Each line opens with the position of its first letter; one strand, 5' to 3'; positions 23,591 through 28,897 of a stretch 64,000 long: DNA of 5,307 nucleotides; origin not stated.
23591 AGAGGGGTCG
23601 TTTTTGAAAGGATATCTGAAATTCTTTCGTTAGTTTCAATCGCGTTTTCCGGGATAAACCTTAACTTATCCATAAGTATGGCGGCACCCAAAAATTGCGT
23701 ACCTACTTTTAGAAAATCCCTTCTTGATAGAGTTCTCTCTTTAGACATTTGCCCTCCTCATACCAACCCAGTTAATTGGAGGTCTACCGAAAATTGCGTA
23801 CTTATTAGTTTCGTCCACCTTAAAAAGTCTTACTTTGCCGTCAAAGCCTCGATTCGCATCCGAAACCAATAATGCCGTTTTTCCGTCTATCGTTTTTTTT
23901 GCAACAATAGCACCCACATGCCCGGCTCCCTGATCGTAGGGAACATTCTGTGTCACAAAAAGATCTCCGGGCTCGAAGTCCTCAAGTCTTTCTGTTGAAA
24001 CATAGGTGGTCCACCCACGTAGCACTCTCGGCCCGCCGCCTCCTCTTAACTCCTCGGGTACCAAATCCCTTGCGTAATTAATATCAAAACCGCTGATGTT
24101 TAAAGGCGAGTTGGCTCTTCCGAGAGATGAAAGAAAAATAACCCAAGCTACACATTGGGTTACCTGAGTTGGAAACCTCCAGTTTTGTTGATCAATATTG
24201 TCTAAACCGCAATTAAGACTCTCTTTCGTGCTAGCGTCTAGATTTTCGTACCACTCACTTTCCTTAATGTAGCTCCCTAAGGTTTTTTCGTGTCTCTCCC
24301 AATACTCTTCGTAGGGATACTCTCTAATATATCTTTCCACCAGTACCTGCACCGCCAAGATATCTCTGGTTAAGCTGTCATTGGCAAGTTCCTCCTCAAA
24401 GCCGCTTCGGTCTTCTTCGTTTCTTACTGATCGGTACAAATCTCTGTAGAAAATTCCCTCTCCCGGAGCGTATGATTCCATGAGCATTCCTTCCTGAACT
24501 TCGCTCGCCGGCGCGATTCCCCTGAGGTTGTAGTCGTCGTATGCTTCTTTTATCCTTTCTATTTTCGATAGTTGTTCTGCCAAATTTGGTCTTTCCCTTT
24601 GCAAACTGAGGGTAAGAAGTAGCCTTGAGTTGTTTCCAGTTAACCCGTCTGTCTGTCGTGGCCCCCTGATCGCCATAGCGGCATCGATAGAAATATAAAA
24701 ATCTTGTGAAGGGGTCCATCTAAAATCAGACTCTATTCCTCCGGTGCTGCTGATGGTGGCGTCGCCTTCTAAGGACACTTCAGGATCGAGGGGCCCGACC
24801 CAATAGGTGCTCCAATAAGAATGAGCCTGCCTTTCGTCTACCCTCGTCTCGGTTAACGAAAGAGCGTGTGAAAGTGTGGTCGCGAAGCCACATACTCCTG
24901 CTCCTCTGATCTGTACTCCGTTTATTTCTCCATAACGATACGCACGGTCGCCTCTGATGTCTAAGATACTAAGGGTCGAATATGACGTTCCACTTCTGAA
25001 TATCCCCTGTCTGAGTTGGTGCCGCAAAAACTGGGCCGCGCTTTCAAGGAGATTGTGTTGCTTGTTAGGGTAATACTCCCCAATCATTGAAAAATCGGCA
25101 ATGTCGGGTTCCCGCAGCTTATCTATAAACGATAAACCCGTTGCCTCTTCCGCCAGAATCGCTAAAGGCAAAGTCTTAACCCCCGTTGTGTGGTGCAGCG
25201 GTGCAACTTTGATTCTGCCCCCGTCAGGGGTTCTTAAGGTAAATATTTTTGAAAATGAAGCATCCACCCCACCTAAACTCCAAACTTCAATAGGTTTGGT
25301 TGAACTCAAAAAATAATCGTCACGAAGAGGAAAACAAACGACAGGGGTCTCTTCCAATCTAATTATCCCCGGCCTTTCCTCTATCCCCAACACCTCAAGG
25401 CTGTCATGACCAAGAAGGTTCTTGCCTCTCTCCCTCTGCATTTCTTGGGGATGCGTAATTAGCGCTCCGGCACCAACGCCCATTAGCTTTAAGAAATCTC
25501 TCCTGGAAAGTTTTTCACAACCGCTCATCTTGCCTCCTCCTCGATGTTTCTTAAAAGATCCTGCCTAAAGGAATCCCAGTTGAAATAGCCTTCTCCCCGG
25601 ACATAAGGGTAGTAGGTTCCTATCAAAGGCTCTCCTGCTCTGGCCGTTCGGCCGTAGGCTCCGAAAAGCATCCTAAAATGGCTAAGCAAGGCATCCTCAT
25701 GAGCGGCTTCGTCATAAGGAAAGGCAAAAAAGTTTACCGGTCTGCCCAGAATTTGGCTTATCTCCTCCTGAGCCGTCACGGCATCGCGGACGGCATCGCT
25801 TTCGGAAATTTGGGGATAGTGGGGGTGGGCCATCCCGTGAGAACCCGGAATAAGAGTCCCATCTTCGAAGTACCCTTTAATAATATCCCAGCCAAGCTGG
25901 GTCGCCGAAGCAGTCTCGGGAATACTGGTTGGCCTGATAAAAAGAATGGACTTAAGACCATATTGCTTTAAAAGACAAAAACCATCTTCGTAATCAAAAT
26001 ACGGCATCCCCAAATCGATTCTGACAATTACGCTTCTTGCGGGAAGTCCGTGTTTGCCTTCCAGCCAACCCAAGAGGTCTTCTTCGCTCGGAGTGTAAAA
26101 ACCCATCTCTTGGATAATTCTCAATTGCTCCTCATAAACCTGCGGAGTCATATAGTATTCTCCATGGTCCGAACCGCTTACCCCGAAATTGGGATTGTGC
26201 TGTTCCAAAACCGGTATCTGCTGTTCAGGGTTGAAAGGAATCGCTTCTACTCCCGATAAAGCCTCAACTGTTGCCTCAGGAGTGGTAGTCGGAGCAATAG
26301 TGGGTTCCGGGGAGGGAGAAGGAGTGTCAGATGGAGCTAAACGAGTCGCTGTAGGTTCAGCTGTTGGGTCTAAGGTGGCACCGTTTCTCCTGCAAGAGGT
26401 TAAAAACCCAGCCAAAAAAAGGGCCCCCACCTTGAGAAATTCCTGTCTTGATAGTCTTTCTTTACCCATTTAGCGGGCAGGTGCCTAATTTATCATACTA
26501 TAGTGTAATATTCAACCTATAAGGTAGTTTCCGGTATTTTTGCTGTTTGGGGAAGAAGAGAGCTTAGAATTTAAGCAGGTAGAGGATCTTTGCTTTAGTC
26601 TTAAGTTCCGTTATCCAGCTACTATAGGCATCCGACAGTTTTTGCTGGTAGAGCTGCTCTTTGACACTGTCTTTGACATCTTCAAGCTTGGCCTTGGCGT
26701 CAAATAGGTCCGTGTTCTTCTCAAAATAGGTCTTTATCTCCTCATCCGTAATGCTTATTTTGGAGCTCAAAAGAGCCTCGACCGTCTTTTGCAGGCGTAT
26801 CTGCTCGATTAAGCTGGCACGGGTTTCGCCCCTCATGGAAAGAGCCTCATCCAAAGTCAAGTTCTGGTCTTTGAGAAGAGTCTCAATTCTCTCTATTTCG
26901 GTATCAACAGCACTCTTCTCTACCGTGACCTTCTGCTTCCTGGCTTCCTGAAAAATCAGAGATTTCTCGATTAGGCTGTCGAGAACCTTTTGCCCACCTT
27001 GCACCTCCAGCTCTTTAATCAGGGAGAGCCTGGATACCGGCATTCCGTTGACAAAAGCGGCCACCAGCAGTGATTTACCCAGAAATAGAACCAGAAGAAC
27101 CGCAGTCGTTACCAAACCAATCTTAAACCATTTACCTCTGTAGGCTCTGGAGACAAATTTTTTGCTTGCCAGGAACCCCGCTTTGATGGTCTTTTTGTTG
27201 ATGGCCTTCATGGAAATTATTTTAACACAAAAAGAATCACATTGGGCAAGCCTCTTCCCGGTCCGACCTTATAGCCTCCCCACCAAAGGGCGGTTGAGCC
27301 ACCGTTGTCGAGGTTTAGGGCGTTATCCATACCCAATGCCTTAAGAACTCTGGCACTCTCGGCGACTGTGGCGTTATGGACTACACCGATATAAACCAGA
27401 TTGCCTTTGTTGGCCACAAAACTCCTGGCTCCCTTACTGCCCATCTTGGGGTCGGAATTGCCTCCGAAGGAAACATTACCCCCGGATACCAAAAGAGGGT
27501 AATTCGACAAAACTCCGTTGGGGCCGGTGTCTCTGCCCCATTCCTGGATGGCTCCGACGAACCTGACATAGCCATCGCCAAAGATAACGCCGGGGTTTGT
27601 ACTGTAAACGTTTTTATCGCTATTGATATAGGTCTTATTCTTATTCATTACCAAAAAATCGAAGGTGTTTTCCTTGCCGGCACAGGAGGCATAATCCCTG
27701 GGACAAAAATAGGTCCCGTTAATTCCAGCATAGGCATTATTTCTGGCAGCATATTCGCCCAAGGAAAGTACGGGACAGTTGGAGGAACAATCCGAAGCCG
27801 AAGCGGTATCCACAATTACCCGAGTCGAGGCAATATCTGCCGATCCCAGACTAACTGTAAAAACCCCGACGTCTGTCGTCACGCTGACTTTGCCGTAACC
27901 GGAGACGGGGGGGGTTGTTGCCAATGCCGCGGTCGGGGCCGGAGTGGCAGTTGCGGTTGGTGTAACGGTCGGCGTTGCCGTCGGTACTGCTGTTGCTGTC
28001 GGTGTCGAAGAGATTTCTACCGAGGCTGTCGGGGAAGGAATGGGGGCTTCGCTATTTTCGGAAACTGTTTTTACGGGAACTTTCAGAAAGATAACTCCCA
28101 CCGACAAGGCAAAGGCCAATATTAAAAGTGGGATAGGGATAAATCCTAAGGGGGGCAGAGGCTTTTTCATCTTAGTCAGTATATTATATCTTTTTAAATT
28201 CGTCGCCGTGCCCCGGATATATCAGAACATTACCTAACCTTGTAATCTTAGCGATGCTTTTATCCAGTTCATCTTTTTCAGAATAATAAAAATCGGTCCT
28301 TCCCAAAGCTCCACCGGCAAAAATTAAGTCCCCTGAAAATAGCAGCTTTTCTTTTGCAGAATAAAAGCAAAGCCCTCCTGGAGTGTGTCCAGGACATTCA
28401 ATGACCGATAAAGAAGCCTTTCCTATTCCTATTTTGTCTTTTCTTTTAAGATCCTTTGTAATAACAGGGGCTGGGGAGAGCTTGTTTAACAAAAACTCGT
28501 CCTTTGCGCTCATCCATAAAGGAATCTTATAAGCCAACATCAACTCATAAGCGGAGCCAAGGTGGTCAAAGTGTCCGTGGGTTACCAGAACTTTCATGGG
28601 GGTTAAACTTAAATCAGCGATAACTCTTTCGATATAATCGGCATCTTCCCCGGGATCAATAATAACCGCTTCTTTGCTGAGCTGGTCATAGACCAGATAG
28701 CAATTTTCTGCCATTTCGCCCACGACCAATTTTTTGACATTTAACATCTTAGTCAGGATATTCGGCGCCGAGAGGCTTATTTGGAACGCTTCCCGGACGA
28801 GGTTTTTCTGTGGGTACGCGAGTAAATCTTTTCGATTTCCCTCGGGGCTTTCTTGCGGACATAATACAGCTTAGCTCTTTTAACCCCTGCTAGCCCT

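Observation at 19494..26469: Six adjacent cell-wall enzymes that all start with the same twin-arginine (Tat) signal module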

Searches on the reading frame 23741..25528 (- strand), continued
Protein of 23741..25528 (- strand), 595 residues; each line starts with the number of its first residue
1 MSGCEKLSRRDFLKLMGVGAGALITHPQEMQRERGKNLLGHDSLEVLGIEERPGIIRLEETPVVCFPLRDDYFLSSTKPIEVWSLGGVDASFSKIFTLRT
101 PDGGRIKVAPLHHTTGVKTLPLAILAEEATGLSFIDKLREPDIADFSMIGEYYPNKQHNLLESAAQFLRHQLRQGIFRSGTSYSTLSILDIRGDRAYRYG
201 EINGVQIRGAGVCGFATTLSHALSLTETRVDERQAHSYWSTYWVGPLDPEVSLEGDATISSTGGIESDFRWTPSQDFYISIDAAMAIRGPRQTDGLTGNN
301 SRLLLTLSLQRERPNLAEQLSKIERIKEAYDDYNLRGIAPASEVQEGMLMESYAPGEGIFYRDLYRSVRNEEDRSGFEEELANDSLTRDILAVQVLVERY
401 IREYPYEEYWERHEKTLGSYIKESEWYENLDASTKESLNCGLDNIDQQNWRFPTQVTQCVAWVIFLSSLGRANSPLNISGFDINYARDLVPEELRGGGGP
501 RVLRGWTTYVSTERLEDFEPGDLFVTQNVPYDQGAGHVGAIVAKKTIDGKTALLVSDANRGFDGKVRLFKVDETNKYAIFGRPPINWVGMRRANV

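Call 65: fold_search(model_id=the predicted structure, library=pdb)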
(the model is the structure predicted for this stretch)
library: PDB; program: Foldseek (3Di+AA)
matches with E <= 10: 727; with E <= 0.001: 0
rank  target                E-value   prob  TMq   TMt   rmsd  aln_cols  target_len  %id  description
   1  6ist_C                5.2e-03  1.00  0.16  0.39   7.3       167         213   14  Crystal structure of a wild type endolysin LysIME-EF1 (released 2019-11-20)
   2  9f4a_AT               1.8e-02  0.03  0.08  0.07  27.9       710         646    9  Interface between baseplate cup and extended tail tube/sheath of Klebsiella phage KP1 variant vB_Kpn_Lilla1 (released 2025-05-14)
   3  3qj3_B                1.0e-01  0.72  0.10  0.18   6.3       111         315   19  Structure of digestive procathepsin L2 proteinase from Tenebrio molitor larval midgut (released 2012-02-01)
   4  6sj9_A                1.3e-01  0.02  0.08  0.08  29.0       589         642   11  Proteasome accessory factor B/C (PafBC) of Arthrobacter aurescens (released 2019-10-16)
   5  5qbu_A                2.0e-01  0.51  0.10  0.24   6.6       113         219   15  Crystal structure of human Cathepsin-S with bound ligand (released 2017-12-20)
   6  5qc1_A                2.2e-01  0.51  0.11  0.25   7.1       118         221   14  Crystal structure of human Cathepsin-S with bound ligand (released 2017-12-20)
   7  5qbw                  2.3e-01  0.47  0.10  0.24   6.7       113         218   12  Crystal structure of human Cathepsin-S with bound ligand (released 2017-12-20)
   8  5qce_B                2.5e-01  0.60  0.11  0.26   5.8       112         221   12  Crystal structure of human Cathepsin-S with bound ligand (released 2017-12-20)
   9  5qch_D                2.6e-01  0.57  0.11  0.25   6.4       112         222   12  Crystal structure of human Cathepsin-S with bound ligand (released 2017-12-20)
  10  5qcd                  2.6e-01  0.57  0.11  0.25   5.9       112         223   12  Crystal structure of human Cathepsin-S with bound ligand (released 2017-12-20)
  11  1x9y_A                2.6e-01  0.41  0.11  0.18   6.3       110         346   13  The prostaphopain B structure (released 2004-11-23)
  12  2b1m_A                2.6e-01  0.28  0.09  0.19   5.8        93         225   15  Crystal structure of a papain-fold protein without the catalytic cysteine from seeds of Pachyrhizus erosus (released 2006-10-03)
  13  1iwd                  2.6e-01  0.21  0.12  0.28  14.1       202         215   12  Proposed Amino Acid Sequence and the 1.63 Angstrom X-ray Crystal Structure of a Plant Cysteine Protease Ervatamin B: Ins (released 2003-05-06)
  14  3iej_A                2.8e-01  0.51  0.11  0.26   6.9       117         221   12  Pyrazole-based Cathepsin S Inhibitors with Arylalkynes as P1 Binding Elements (released 2009-10-06)
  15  9fnd_Y                2.8e-01  0.06  0.06  0.10  15.9       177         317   13  Transcriptional activator PafBC bound to mycobacterial RNA polymerase (released 2025-02-12)
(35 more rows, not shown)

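Call 77: find_related_loci(query=A3, collection=viral_contigs, flank=5000)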
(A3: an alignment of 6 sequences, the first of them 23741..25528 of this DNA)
Query A3 (595 aa) in viral_contigs; peptide patterns used: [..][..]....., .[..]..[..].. (x = any residue, [..] = any of these).
85 stretches matched a pattern, but none encodes a relative of the query by tblastn (E <= 1e-3).

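Call 79: find_encoding_contigs(protein=P0144, flank=10000, max_places=1)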
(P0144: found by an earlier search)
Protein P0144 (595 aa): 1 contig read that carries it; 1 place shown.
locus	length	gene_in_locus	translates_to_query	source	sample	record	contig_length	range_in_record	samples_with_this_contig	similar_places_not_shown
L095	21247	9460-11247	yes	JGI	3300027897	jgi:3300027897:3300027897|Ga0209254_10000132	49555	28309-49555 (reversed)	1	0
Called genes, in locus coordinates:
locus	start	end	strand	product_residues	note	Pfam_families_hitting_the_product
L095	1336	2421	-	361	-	PF00350:Dynamin_N (faint), PF01926:MMR_HSR1, PF02421:FeoB_N, PF16897:MMR_HSR1_Xtn, PF02824:TGS (weak)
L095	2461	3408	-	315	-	PF04041:Glyco_hydro_130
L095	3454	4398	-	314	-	PF04041:Glyco_hydro_130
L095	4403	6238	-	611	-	PF04041:Glyco_hydro_130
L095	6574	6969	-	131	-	-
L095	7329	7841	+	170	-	PF03412:Peptidase_C39 (weak), PF13529:Peptidase_C39_2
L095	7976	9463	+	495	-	PF13354:Beta-lactamase2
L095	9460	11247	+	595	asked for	-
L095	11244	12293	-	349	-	-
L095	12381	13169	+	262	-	PF01522:Polysacc_deac_1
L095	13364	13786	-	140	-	-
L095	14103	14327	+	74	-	-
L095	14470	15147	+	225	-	-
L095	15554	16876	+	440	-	-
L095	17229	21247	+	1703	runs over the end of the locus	-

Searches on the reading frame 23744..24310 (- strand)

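Call 27: search_protein_families(library=pfam, proteins=[window:23744-24310:-], max_evalue=10)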
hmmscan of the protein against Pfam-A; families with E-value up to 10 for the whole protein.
seq(189 aa): 1 family
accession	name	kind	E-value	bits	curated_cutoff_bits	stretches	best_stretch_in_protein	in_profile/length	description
PF05257.22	CHAP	-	0.018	15.9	26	1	50-151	8-79/81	CHAP domain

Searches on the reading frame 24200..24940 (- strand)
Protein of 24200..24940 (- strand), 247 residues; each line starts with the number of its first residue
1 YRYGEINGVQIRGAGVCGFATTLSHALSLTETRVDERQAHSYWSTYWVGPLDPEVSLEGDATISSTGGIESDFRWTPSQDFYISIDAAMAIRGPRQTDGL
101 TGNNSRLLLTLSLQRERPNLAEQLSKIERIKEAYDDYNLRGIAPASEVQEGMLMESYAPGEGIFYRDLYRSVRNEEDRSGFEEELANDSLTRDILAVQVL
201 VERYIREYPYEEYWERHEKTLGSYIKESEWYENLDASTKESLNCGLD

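Call 27: search_protein_families(library=pfam, proteins=[window:24200-24940:-], max_evalue=10)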
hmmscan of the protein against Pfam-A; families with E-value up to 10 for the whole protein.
window:24200-24940:- (247 aa): 1 family
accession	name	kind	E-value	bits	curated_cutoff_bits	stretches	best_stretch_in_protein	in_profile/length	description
PF04294.18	VanW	-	2.3e-06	27.5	27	1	12-88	54-119/130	VanW like protein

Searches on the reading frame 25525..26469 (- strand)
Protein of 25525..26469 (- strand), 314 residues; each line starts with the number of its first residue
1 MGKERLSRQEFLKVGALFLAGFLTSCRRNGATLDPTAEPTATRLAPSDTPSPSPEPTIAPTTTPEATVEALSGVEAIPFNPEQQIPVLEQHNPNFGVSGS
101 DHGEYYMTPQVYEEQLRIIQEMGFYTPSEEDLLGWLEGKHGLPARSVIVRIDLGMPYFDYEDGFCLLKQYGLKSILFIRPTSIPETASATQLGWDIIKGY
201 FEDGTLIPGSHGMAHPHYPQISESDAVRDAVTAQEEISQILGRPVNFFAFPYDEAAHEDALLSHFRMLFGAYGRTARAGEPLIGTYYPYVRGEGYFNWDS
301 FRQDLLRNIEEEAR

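Call 3: search_protein_families(library=pfam, proteins=[window:25525-26469:-], max_evalue=0.01)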
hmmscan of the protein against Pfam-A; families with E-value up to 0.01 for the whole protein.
window:25525-26469:- (314 aa): 1 family
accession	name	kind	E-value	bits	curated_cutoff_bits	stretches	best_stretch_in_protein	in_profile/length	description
PF01522.26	Polysacc_deac_1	-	5.5e-10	39.7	23.1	1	159-254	20-107/124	Polysaccharide deacetylase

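Call 18: search_protein_families(library=ncbifam, proteins=[window:25525-26469:-], max_evalue=0.1)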
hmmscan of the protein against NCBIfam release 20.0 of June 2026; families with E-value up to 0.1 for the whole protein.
window:25525-26469:- (314 aa): 3 families
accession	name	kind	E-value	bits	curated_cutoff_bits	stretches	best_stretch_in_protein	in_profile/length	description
TIGR02764.1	spore_ybaN_pdaB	equivalog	0.0068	16.2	237.4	1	200-252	54-105/191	polysaccharide deacetylase family sporulation protein PdaB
TIGR03938.2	deacetyl_PgaB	equivalog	0.029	12.6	321.9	1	105-176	24-94/621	poly-beta-1,6-N-acetyl-D-glucosamine N-deacetylase PgaB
NF045821.1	PgAcgDacpgdA1_Bac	equivalog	0.079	11.8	400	0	167-256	110-191/282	peptidoglycan-N-acetylglucosamine deacetylase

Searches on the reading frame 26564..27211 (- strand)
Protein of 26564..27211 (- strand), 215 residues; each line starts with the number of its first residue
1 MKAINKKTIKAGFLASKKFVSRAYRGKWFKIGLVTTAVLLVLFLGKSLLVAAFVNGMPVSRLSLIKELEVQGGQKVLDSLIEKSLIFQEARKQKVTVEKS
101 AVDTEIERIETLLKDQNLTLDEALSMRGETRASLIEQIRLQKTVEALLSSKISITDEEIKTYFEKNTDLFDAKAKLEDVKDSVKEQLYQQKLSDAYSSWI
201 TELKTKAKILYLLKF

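Call 78: search_protein_families(library=pfam, proteins=[window:26564-27211:-], max_evalue=0.001)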
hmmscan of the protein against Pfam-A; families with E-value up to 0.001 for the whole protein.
window:26564-27211:- (215 aa): 1 family
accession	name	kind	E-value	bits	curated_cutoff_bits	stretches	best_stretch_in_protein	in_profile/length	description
PF13624.11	SurA_N_3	-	3.2e-07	30.8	27.2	1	71-145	82-159/162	SurA-like N-terminal domain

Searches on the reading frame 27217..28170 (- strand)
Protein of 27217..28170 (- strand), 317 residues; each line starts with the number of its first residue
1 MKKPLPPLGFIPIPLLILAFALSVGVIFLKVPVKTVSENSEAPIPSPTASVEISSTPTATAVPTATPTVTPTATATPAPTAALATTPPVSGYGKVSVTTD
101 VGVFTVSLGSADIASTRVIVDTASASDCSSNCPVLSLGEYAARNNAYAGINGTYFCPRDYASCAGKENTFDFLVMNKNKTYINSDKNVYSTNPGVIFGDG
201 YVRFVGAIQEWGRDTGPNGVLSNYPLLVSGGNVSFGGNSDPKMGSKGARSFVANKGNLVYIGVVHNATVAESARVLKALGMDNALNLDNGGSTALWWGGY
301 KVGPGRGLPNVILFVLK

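Call 78: search_protein_families(library=pfam, proteins=[window:27217-28170:-], max_evalue=0.001)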
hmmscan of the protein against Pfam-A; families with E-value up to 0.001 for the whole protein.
window:27217-28170:- (317 aa): 1 family
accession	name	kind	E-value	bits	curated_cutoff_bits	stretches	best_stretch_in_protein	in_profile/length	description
PF09992.14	NAGPA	-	2.1e-13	51.3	25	1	144-314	1-168/169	Phosphodiester glycosidase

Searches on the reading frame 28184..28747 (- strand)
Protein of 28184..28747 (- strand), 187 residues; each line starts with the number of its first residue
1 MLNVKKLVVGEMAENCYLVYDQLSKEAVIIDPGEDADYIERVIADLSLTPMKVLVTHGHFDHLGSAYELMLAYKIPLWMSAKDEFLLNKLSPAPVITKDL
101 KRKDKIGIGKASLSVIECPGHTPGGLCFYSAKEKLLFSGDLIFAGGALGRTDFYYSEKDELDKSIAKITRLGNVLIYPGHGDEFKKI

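Call 78: search_protein_families(library=pfam, proteins=[window:28184-28747:-], max_evalue=0.001)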
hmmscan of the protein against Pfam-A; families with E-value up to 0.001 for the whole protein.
window:28184-28747:- (187 aa): 2 families
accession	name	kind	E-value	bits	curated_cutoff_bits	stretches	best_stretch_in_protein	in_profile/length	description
PF00753.33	Lactamase_B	-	3e-28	99.5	22.7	1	11-180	3-196/196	Metallo-beta-lactamase superfamily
PF19583.5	ODP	-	5.3e-09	36.7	27.2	1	14-146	3-141/194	ODP family beta lactamase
